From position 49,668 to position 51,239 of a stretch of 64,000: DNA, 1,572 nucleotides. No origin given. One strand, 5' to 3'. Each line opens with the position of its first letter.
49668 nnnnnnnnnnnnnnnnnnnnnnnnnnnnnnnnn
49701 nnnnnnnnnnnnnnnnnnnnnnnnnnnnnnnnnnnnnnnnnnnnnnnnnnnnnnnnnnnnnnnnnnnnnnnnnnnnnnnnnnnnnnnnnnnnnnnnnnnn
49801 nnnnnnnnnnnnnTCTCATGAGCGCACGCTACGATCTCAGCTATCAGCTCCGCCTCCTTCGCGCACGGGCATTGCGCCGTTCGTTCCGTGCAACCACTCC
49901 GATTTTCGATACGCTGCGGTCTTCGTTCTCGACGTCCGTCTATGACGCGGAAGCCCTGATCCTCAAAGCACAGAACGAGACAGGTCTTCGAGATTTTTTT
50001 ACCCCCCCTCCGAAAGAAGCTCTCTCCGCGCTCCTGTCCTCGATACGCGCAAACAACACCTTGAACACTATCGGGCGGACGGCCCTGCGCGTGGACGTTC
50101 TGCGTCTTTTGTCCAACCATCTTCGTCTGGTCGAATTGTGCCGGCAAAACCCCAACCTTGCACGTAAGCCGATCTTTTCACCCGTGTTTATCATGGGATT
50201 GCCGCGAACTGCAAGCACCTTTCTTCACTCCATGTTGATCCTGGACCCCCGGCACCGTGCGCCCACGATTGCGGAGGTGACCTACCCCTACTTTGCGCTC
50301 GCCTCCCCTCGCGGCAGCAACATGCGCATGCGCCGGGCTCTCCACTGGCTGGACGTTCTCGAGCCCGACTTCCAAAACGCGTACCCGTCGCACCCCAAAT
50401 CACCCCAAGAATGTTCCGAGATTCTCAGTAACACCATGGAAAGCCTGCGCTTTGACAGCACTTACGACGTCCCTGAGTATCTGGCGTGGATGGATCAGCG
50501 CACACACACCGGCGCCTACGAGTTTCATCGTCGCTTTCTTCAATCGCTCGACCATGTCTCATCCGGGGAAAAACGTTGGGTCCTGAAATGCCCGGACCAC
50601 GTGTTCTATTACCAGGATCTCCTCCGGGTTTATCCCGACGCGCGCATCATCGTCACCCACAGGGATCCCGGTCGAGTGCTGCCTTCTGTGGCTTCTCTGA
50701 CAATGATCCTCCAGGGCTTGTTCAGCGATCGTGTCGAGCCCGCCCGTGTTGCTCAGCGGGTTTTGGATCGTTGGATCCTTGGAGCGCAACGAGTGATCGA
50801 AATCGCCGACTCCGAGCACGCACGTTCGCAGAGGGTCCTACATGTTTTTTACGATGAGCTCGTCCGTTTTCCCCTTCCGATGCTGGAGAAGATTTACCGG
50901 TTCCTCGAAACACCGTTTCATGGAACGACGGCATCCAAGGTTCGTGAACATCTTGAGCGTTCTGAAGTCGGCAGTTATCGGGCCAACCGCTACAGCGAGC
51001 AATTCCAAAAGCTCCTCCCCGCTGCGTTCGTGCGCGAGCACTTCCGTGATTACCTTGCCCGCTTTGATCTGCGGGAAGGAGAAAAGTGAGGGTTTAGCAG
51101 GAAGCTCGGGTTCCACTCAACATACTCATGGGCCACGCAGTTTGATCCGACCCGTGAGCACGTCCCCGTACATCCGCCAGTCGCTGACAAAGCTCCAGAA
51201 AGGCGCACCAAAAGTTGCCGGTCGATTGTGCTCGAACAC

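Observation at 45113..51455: hpnN-hpnL operon extended by a PAPS-type sulfotransferase, with divergent hpnM-like and convergent DUF962 genes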

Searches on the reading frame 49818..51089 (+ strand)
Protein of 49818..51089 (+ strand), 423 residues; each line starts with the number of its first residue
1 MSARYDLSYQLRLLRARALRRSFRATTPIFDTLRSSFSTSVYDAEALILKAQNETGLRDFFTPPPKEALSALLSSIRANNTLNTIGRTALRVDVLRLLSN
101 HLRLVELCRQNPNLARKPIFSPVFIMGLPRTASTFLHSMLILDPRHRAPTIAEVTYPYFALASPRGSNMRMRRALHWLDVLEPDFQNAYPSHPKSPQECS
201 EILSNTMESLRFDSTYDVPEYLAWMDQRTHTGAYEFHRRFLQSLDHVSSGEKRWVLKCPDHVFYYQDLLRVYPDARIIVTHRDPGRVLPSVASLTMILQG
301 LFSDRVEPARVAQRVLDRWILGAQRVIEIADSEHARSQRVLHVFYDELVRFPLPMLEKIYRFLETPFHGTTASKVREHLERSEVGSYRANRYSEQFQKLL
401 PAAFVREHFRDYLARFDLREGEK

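Call 12: search_protein_families(library=pfam, proteins=[window:49818-51089:+], max_evalue=0.01)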
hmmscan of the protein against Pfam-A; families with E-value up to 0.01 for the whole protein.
window:49818-51089:+ (423 aa): 3 families
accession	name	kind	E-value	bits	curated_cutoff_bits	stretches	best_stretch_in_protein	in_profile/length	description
PF13469.12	Sulfotransfer_3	-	4.2e-36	125.7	27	1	122-368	1-215/216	Sulfotransferase family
PF00685.33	Sulfotransfer_1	-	3.3e-07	30.4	22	1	122-395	3-211/255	Sulfotransferase domain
PF17784.7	Sulfotransfer_4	-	3.5e-06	27.5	22.8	1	252-301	69-117/215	Sulfotransferase domain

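Call 13: search_protein_families(library=ncbifam, proteins=[window:49818-51089:+], max_evalue=0.01)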
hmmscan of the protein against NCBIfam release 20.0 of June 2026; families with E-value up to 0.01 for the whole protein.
window:49818-51089:+ (423 aa): 0 families

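Call 17: find_homologous_proteins(query=window:49818-51089:+)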
Query window:49818-51089:+ (423 aa): 1244 proteins with E <= 0.001 among 8000 candidates; the best 120 are listed.
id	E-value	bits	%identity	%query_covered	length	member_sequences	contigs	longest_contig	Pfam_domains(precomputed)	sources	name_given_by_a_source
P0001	2.5e-279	944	100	100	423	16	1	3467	PF13469.13,PF00685.34,PF17784.8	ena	-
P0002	1.0e-195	668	71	100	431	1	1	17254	PF13469.13,PF00685.34,PF17784.8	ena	-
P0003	1.8e-190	651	70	99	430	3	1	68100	PF13469.13,PF00685.34,PF17784.8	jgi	jgi:hypothetical protein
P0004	7.3e-185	633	69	99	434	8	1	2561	PF13469.13,PF00685.34,PF17784.8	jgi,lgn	jgi:uncharacterized membrane protein YfbV (UPF0208 family)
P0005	5.8e-183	626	69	99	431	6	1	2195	PF13469.13,PF00685.34,PF17784.8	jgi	jgi:hypothetical protein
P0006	1.8e-157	542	61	99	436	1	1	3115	PF13469.13,PF00685.34,PF17784.8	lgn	-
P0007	6.2e-140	485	55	99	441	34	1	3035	PF13469.13,PF00685.34,PF17784.8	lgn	-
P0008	9.8e-134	464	53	99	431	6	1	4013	PF13469.13,PF00685.34,PF17784.8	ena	-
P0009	1.1e-130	454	50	100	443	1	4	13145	PF13469.13,PF00685.34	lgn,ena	-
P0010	6.9e-116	406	48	98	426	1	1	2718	PF13469.13,PF00685.34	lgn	-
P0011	2.9e-104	367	49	87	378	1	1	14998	PF13469.13,PF00685.34,PF17784.8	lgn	-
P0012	3.7e-103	364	44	95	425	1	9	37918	PF13469.13,PF00685.34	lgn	-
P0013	1.6e-102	362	43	98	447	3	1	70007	PF13469.13,PF00685.34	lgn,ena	-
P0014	1.7e-98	348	43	99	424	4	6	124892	PF13469.13,PF00685.34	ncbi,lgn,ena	-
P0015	1.3e-96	342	43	95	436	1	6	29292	PF13469.13,PF00685.34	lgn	-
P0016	7.4e-90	320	44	96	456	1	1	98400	PF13469.13,PF00685.34,PF17784.8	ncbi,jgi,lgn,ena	-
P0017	7.4e-85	303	46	76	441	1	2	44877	PF13469.13,PF00685.34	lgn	-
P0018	1.2e-82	296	41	88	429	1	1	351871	PF13469.13,PF00685.34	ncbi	-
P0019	2.9e-82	295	42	89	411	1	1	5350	PF13469.13,PF17784.8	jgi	jgi:hypothetical protein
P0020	3.2e-81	291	41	89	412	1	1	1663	PF13469.13,PF00685.34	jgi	jgi:hypothetical protein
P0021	2.2e-80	289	41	88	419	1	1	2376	PF13469.13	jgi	jgi:hypothetical protein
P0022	2.4e-80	288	39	94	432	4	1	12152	PF13469.13,PF17784.8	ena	-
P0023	4.4e-80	288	41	89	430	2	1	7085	PF13469.13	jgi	jgi:Sulfotransferase family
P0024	6.1e-80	287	40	89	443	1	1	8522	PF13469.13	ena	-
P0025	7.1e-80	287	41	93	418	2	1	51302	PF13469.13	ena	-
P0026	1.7e-79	286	40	94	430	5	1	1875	PF13469.13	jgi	jgi:hypothetical protein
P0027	3.2e-79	285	39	94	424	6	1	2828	PF13469.13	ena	-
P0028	4.2e-79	284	41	89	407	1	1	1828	PF13469.13,PF00685.34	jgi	jgi:sulfotransferase family protein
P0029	7.7e-79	284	40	85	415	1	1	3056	PF13469.13,PF00685.34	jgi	jgi:hypothetical protein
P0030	9.8e-79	283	40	88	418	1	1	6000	PF13469.13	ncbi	-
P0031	1.6e-78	282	38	91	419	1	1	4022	PF13469.13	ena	-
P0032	1.8e-78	282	41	91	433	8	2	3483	PF13469.13,PF00685.34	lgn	-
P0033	1.9e-78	282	40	89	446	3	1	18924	PF13469.13,PF00685.34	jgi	jgi:hypothetical protein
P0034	3.4e-78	281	39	89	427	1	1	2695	PF13469.13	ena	-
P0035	3.7e-78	281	40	89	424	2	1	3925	PF13469.13,PF00685.34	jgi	jgi:hypothetical protein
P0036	3.7e-78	281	39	89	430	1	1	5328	PF13469.13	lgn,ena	-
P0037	4.2e-78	281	39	94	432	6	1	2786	PF13469.13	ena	-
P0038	4.2e-78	281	40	88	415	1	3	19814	PF13469.13,PF00685.34,PF17784.8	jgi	jgi:hypothetical protein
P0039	4.5e-78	281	38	94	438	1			PF13469.13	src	-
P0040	4.7e-78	281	40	89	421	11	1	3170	PF13469.13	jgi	jgi:hypothetical protein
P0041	5.2e-78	281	40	89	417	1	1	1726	PF13469.13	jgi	jgi:hypothetical protein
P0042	6.8e-78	280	40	89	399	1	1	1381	PF13469.13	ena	-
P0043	7.0e-78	280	39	90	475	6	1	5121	PF13469.13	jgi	jgi:hypothetical protein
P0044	7.4e-78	280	39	93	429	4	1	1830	PF13469.13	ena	-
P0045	7.6e-78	280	40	96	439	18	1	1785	PF13469.13,PF00685.34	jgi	-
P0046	8.3e-78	280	41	89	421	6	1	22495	PF13469.13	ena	-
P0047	1.0e-77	280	40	89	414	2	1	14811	PF13469.13,PF00685.34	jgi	jgi:hypothetical protein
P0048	1.1e-77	280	40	89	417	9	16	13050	PF13469.13,PF00685.34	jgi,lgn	jgi:hypothetical protein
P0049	1.2e-77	280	40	89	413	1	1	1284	PF13469.13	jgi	jgi:hypothetical protein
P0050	1.3e-77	280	39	89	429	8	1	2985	PF13469.13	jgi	jgi:hypothetical protein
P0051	1.4e-77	279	41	89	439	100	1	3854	PF13469.13,PF00685.34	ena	-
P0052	1.9e-77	279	39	89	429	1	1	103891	PF13469.13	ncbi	-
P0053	2.0e-77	279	40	89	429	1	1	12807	PF13469.13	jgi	jgi:Sulfotransferase family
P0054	2.0e-77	279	41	89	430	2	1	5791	PF13469.13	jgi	-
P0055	2.1e-77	279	39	95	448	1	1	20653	PF13469.13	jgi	jgi:hypothetical protein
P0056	2.1e-77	279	40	90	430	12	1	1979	PF13469.13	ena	-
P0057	2.5e-77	279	38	94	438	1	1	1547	PF13469.13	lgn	-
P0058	2.5e-77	279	41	83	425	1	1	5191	PF13469.13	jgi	jgi:hypothetical protein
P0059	2.6e-77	278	39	89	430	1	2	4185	PF13469.13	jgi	jgi:Sulfotransferase family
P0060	2.8e-77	278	39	89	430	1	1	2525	PF13469.13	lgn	-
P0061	2.9e-77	278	40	89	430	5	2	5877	PF13469.13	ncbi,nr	ncbi:MAG: sulfotransferase [Alphaproteobacteria bacterium]|nr:sulfotransferase [Alphaproteobacteria 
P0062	3.2e-77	278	40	89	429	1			PF13469.13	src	-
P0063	3.4e-77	278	40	90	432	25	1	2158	PF13469.13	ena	-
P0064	4.1e-77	278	39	89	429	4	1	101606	PF13469.13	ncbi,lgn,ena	-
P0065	4.1e-77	278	38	89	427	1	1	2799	PF13469.13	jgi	jgi:sulfotransferase family protein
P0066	4.1e-77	278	40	89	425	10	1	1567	PF13469.13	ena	-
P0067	4.4e-77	278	40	91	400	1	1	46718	PF13469.13,PF00685.34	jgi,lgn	jgi:hypothetical protein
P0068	4.6e-77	278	41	89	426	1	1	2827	PF13469.13,PF00685.34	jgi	jgi:hypothetical protein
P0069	4.9e-77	278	39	89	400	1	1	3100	PF13469.13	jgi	jgi:hypothetical protein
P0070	5.4e-77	277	39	89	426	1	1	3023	PF13469.13,PF00685.34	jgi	jgi:hypothetical protein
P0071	5.5e-77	277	39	89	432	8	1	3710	PF13469.13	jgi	-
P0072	5.8e-77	277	40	88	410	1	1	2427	PF13469.13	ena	-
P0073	6.7e-77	277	39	94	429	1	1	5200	PF13469.13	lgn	-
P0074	7.6e-77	277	39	90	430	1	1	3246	PF13469.13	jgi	jgi:hypothetical protein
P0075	8.2e-77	277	39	89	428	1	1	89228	PF13469.13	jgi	jgi:hypothetical protein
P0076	8.7e-77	277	39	91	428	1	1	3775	PF13469.13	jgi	jgi:Sulfotransferase family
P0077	9.4e-77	277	39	89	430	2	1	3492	PF13469.13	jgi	jgi:hypothetical protein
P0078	9.7e-77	277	40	89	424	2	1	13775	PF13469.13,PF17784.8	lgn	-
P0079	9.8e-77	277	41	89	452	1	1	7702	PF13469.13,PF00685.34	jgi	jgi:hypothetical protein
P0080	9.8e-77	277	40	91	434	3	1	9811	PF13469.13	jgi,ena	-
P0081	1.0e-76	277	39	89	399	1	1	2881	PF13469.13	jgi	jgi:hypothetical protein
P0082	1.0e-76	277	40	89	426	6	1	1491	PF13469.13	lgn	-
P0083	1.1e-76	276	40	88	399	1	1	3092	PF13469.13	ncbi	-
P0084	1.1e-76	276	40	86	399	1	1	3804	PF13469.13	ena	-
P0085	1.3e-76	276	39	92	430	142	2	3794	PF13469.13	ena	-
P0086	1.3e-76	276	39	92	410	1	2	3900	PF13469.13,PF00685.34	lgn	-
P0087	1.4e-76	276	40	89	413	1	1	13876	PF13469.13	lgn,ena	-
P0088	1.4e-76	276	40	88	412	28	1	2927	PF13469.13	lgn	-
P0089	1.5e-76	276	39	89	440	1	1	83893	PF13469.13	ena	-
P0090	1.6e-76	276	38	94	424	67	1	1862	PF13469.13,PF00685.34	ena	-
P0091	1.7e-76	276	40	89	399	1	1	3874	PF13469.13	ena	-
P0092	1.7e-76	276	38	89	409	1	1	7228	PF13469.13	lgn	-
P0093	1.8e-76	276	40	89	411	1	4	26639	PF13469.13,PF00685.34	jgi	jgi:hypothetical protein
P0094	1.9e-76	276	40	90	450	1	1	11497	PF13469.13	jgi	jgi:Sulfotransferase family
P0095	1.9e-76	276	39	94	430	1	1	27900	PF13469.13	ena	-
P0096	1.9e-76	276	39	86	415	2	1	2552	PF13469.13,PF00685.34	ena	-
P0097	1.9e-76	276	39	92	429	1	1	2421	PF13469.13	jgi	jgi:sulfotransferase family protein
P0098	2.0e-76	276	39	89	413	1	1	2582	PF13469.13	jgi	jgi:hypothetical protein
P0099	2.3e-76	275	40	88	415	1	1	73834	PF13469.13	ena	-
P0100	2.5e-76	275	40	89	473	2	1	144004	PF13469.13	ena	-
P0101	2.8e-76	275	38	94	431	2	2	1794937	PF13469.13,PF00685.34,PF17784.8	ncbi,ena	-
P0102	3.1e-76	275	38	93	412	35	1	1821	PF13469.13,PF00685.34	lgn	-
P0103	3.1e-76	275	39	89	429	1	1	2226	PF13469.13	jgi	jgi:hypothetical protein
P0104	3.1e-76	275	38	89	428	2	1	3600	PF13469.13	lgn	-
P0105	3.2e-76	275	39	91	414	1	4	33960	PF13469.13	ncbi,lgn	-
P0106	3.5e-76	275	40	90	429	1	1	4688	PF13469.13,PF00685.34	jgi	jgi:hypothetical protein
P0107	3.8e-76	275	39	90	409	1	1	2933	PF13469.13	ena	-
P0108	3.8e-76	275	40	89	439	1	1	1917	PF13469.13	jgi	jgi:hypothetical protein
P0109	4.1e-76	275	39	88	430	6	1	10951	PF13469.13,PF00685.34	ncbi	-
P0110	4.2e-76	275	41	89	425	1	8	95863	PF13469.13,PF00685.34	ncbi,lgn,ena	-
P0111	4.3e-76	275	37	91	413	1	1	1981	PF13469.13,PF00685.34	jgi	jgi:Sulfotransferase family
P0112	4.4e-76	274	38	89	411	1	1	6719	PF13469.13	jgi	jgi:hypothetical protein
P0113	4.4e-76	274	40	89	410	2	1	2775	PF13469.13,PF00685.34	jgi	jgi:hypothetical protein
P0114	4.5e-76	274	40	88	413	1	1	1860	PF13469.13,PF00685.34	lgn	-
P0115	4.7e-76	274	39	89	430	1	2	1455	PF13469.13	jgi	-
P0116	5.6e-76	274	39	89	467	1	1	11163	PF13469.13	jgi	jgi:hypothetical protein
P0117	6.4e-76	274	38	83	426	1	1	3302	PF13469.13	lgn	-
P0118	7.4e-76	274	39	93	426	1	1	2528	PF13469.13,PF00685.34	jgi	jgi:hypothetical protein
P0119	7.5e-76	274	38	94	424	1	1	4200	PF13469.13,PF00685.34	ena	-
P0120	7.6e-76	274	39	90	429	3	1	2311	PF13469.13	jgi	jgi:hypothetical protein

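Call 18: find_encoding_contigs(protein=P0003, flank=10000, max_places=2)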
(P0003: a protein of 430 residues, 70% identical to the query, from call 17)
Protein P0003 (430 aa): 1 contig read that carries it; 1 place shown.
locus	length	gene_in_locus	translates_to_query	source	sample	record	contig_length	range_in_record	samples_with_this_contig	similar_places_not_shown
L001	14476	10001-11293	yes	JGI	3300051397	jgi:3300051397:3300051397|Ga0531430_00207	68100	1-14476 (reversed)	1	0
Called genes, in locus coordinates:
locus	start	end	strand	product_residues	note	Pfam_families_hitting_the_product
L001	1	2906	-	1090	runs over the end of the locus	PF00930:DPPIV_N (faint), PF26549:Tricorn_N, PF07676:PD40 (faint), PF26549:Tricorn_N (weak), PF26550:Tricorn_2nd, PF14684:Tricorn_C1, PF14685:PDZ_Tricorn, PF03572:Peptidase_S41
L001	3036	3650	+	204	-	PF13590:DUF4136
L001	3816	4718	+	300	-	-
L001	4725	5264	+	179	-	PF06271:RDD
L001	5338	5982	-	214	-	PF05494:MlaC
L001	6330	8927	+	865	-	PF03176:MMPL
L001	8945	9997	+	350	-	PF03706:LPG_synthase_TM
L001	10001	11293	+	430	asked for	PF00685:Sulfotransfer_1, PF13469:Sulfotransfer_3, PF17784:Sulfotransfer_4 (faint)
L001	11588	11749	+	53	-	-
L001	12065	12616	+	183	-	PF00924:MS_channel_2nd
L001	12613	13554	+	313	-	PF00294:PfkB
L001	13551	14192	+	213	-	PF00862:GT-B_Sucrose_synth, PF13439:Glyco_transf_4, PF13579:Glyco_trans_4_4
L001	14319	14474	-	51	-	?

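Call 19: find_encoding_contigs(protein=P0002, flank=10000, max_places=2)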
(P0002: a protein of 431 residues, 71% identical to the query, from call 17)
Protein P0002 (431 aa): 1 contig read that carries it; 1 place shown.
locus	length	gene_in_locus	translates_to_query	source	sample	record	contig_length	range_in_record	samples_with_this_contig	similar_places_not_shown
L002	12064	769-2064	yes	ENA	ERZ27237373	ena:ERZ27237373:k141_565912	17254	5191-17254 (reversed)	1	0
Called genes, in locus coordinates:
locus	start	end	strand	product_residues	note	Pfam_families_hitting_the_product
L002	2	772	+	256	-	?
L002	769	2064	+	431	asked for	PF00685:Sulfotransfer_1, PF13469:Sulfotransfer_3, PF17784:Sulfotransfer_4 (weak)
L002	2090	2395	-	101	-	PF06127:Mpo1-like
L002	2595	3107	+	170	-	PF02082:Rrf2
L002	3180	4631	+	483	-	PF19295:SufBD_N, PF01458:SUFBD_core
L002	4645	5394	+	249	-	PF00005:ABC_tran, PF13304:AAA_21 (faint)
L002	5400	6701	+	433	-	PF01458:SUFBD_core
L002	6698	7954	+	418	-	PF00155:Aminotran_1_2, PF00266:Aminotran_5, PF01053:Cys_Met_Meta_PP (faint), PF01212:Beta_elim_lyase (weak)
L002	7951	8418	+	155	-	PF01592:NifU_N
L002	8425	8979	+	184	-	PF01883:FeS_assembly_P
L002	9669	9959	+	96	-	PF22513:FitA-like_RHH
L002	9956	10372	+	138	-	PF01850:PIN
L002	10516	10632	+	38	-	-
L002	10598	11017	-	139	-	PF13470:PIN_3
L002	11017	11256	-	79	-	PF16762:RHH_6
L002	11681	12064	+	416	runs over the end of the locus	PF00535:Glycos_transf_2 (weak)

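Call 21: find_related_loci(query=A1, collection=genome_contigs, flank=10000)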
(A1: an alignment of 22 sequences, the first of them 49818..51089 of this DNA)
Query A1 (423 aa) in genome_contigs; peptide patterns used: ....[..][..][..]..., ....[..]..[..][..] (x = any residue, [..] = any of these).
599 stretches matched a pattern (row limit reached: there are more); 558 encode a relative of the query (tblastn E <= 1e-3); the best 80 are kept; 80 distinct loci.
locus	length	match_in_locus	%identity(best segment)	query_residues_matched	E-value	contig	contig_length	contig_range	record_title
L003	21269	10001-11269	96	1-423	0e+0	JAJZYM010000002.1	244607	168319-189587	MAG: Proteobacteria bacterium isolate TL1-5.bin26 NODE_14_length_244607_cov_41.237291, whole genome shotgun sequence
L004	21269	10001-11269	43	1-416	1e-106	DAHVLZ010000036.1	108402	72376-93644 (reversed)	MAG TPA_asm: Proteobacteria bacterium isolate clean41 k141_141871, whole genome shotgun sequence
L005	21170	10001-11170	39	23-409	1e-80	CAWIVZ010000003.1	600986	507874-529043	MAG: uncultured Alphaproteobacteria bacterium isolate MFD01872.bin.2.226 genome assembly, contig: contig_169748, whole g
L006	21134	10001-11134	41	43-419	1e-80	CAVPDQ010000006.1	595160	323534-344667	MAG: uncultured Alphaproteobacteria bacterium isolate MFD00031.bin.1.178 genome assembly, contig: contig_22192, whole ge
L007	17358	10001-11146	41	44-421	4e-80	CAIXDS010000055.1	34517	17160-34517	MAG: uncultured Acetobacteraceae bacterium isolate B12_bin-0097 genome assembly, contig: bin-0097:055/410, whole genome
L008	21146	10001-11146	39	44-422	3e-79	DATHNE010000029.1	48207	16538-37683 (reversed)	MAG TPA_asm: Acetobacteraceae bacterium isolate SMAG_U12650 k141_2766422, whole genome shotgun sequence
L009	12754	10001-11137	39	43-419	3e-79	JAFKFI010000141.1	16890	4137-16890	MAG: Alphaproteobacteria bacterium isolate SCN18_30_10_14_R2_B_67_12_A SCN18_30_10_14_R2_B_scaffold_1764, whole genome s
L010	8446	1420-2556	39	43-420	1e-78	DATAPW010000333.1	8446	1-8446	MAG TPA_asm: Acetobacteraceae bacterium isolate SMAG_U5451 k141_1228133, whole genome shotgun sequence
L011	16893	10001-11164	38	32-423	2e-78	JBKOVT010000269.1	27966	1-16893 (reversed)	MAG: Pseudomonadota bacterium isolate GM_EKS_MAG_00037 GM_EKS_000001019451, whole genome shotgun sequence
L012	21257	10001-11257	38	7-419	9e-79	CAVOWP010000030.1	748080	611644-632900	MAG: uncultured Alphaproteobacteria bacterium isolate MFD00125.bin.2.82 genome assembly, contig: contig_4412, whole geno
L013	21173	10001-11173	39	30-418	3e-78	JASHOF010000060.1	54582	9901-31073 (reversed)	MAG: Acetobacteraceae bacterium isolate JOPF016 JOPF_N10C_contig_60899, whole genome shotgun sequence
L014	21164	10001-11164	37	43-420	3e-78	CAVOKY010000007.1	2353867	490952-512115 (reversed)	MAG: uncultured Alphaproteobacteria bacterium isolate MFD00008.bin.2.133 genome assembly, contig: contig_20377, whole ge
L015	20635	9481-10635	40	1-395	4e-78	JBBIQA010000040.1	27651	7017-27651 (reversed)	MAG: Rhodospirillales bacterium isolate PFF170222_bin_315 NODE_1890_length_27651_cov_8.139803, whole genome shotgun sequ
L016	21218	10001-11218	37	17-419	4e-78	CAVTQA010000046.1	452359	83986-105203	MAG: uncultured Alphaproteobacteria bacterium isolate MFD00731.bin.1.218 genome assembly, contig: contig_7165, whole gen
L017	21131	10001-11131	39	44-419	1e-77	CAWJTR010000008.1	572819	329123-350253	MAG: uncultured Alphaproteobacteria bacterium isolate MFD04463.bin.2.202 genome assembly, contig: contig_17878, whole ge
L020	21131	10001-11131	39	42-418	1e-77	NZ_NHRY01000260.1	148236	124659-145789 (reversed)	Rhodopila globiformis strain DSM 161 scaffold0260, whole genome shotgun sequence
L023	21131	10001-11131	39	44-419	2e-77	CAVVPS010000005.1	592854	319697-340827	MAG: uncultured Alphaproteobacteria bacterium isolate MFD02579.bin.1.15 genome assembly, contig: contig_21192, whole gen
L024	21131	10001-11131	39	44-419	3e-77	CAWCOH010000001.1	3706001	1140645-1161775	MAG: uncultured Alphaproteobacteria bacterium isolate MFD04944.bin.2.63 genome assembly, contig: contig_24645, whole gen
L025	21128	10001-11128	37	43-418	8e-77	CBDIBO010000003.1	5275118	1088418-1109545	MAG: Rhodopila sp. isolate 9d7ad276-2272-474b-a27d-5be262a843b2 genome assembly, contig: contig_3, whole genome shotgun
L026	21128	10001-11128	38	43-418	2e-76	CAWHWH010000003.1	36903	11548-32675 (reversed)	MAG: uncultured proteobacterium isolate MFD06714.bin.1.140 genome assembly, contig: contig_111313, whole genome shotgun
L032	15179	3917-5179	35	27-418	3e-76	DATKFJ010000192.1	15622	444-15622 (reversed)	MAG TPA_asm: Acetobacteraceae bacterium isolate SMAG_U14522 k141_128317, whole genome shotgun sequence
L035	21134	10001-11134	40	43-421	5e-76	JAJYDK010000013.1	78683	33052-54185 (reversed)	MAG: Proteobacteria bacterium isolate BP9.bin95 NODE_437_length_78683_cov_4.980523, whole genome shotgun sequence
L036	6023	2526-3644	39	52-422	2e-76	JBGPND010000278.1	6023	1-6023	MAG: Acetobacteraceae bacterium isolate OBJ_0618_7090110_222 k141_3616964_length_6023_cov_60.9743, whole genome shotgun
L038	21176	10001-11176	38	31-419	6e-76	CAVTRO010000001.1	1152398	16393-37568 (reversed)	MAG: uncultured Alphaproteobacteria bacterium isolate MFD09603.bin.1.115 genome assembly, contig: contig_12557, whole ge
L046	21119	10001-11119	38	45-418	5e-75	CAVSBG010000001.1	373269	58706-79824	MAG: uncultured Alphaproteobacteria bacterium isolate MFD05705.bin.1.194 genome assembly, contig: contig_24777, whole ge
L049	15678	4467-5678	35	19-418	4e-75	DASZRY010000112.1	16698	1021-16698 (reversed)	MAG TPA_asm: Rhizomicrobium sp. isolate SMAG_U6036 k141_868702, whole genome shotgun sequence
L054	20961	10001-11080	39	50-416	7e-75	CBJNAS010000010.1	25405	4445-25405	MAG TPA_asm: uncultured Phenylobacterium sp. isolate SRR27822708_metabat2_33 genome assembly, contig: ERZ27339041.268, w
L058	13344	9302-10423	37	45-418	7e-75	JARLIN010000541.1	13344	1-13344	MAG: Rhodopila sp. isolate MAG_BA151 MetaBAT2_Bin_151_sub_Anoxic_k141_2903577, whole genome shotgun sequence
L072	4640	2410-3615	41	21-420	8e-74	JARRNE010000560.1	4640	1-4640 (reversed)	MAG: Chromatiaceae bacterium isolate Spart_116_MAG scaffold_30353, whole genome shotgun sequence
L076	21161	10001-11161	37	29-419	1e-73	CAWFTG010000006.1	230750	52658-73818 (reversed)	MAG: uncultured Alphaproteobacteria bacterium isolate MFD09603.bin.1.272 genome assembly, contig: contig_45542, whole ge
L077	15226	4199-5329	38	44-419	1e-73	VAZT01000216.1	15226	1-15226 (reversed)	MAG: Alphaproteobacteria bacterium isolate AP_15 14_1009_09_20cm_scaffold_16718, whole genome shotgun sequence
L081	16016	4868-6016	37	34-416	3e-73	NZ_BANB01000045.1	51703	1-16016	Acidisphaera rubrifaciens HS-AP3, whole genome shotgun sequence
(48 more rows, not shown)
